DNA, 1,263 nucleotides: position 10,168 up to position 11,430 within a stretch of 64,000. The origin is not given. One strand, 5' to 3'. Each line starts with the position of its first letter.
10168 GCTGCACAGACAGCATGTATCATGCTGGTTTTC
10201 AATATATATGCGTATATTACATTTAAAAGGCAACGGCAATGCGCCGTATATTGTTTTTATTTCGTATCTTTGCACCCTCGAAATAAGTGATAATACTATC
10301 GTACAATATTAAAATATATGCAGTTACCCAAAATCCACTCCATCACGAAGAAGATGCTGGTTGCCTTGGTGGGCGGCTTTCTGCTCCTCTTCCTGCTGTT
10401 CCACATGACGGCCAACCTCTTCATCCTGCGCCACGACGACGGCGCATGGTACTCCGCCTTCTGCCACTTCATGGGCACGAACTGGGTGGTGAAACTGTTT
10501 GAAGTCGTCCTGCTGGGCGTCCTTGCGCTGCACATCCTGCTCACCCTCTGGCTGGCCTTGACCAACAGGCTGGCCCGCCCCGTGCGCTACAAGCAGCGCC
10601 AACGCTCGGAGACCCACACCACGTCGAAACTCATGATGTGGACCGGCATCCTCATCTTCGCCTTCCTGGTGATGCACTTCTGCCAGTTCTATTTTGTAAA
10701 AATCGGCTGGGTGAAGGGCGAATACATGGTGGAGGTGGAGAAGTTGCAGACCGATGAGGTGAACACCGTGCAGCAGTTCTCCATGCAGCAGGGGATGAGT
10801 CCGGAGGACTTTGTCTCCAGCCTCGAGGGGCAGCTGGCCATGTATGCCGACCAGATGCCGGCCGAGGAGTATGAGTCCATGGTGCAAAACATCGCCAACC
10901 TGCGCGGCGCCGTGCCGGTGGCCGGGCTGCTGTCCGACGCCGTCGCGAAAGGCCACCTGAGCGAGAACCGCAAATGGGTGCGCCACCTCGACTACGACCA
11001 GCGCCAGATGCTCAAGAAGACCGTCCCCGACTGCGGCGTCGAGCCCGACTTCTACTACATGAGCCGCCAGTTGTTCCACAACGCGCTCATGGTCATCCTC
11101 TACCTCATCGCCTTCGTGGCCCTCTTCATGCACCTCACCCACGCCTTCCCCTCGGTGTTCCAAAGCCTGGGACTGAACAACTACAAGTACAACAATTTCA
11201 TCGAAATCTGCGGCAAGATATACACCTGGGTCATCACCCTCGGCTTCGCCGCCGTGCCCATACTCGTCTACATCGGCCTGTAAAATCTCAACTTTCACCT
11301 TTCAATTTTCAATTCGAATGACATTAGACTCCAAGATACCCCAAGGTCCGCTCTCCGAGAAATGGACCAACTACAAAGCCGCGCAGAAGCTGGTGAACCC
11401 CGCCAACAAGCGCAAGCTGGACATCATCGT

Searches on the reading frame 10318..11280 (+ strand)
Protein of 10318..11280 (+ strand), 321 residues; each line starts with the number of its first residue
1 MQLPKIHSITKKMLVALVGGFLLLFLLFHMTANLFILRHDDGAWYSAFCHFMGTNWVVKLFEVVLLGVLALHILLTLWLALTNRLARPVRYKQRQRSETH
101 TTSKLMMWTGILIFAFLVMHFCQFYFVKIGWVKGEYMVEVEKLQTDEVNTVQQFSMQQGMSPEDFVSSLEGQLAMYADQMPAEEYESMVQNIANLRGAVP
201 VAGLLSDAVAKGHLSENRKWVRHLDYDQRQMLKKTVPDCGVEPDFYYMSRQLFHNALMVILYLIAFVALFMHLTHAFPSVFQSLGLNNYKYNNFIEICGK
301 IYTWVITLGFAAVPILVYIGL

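Call 43: find_encoding_contigs(protein=window:10318-11280:+, flank=3000, max_places=10)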
Protein window:10318-11280:+ (321 aa): 21 contigs read that carry it; 10 places shown.
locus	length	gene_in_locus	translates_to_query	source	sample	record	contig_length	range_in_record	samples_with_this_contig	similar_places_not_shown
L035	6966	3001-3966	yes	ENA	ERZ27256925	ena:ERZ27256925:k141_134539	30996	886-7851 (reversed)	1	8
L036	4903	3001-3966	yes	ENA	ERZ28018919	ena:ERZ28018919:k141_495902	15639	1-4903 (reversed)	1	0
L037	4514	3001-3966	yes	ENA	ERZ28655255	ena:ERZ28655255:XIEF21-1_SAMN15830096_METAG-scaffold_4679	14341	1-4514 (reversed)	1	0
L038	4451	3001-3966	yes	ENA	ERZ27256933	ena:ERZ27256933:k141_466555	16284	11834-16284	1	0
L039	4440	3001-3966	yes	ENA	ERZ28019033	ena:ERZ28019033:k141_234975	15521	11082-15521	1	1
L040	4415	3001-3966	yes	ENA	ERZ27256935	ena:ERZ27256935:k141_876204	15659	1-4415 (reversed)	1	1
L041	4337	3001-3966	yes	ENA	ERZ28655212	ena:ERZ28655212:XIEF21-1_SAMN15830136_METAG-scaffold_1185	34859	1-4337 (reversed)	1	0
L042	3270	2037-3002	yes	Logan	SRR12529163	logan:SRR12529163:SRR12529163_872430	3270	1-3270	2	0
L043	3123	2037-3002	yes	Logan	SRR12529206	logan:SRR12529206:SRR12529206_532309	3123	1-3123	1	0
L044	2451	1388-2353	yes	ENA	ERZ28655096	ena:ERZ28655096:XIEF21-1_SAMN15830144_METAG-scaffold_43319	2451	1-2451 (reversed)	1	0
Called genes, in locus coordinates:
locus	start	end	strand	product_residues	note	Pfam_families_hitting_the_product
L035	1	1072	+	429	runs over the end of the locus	PF00111:Fer2, PF00970:FAD_binding_6 (faint), PF00175:NAD_binding_1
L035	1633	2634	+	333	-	-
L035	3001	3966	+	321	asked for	-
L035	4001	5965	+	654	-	PF00890:FAD_binding_2, PF07992:Pyr_redox_2 (faint), PF02910:Succ_DH_flav_C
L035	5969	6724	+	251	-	PF13085:Fer2_3, PF13183:Fer4_8 (weak), PF12838:Fer4_7 (weak)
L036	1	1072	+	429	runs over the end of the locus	PF00111:Fer2, PF00970:FAD_binding_6 (faint), PF00175:NAD_binding_1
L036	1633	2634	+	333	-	-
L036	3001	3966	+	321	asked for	-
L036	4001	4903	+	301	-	?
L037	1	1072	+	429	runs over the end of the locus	PF00111:Fer2, PF00970:FAD_binding_6 (faint), PF00175:NAD_binding_1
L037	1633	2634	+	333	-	-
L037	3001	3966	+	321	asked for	-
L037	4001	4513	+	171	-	?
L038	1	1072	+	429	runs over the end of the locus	PF00111:Fer2, PF00970:FAD_binding_6 (faint), PF00175:NAD_binding_1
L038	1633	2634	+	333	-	-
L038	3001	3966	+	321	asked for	-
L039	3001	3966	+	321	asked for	-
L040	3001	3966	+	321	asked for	-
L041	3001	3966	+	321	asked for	-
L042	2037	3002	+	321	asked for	-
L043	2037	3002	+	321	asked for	-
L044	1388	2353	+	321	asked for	-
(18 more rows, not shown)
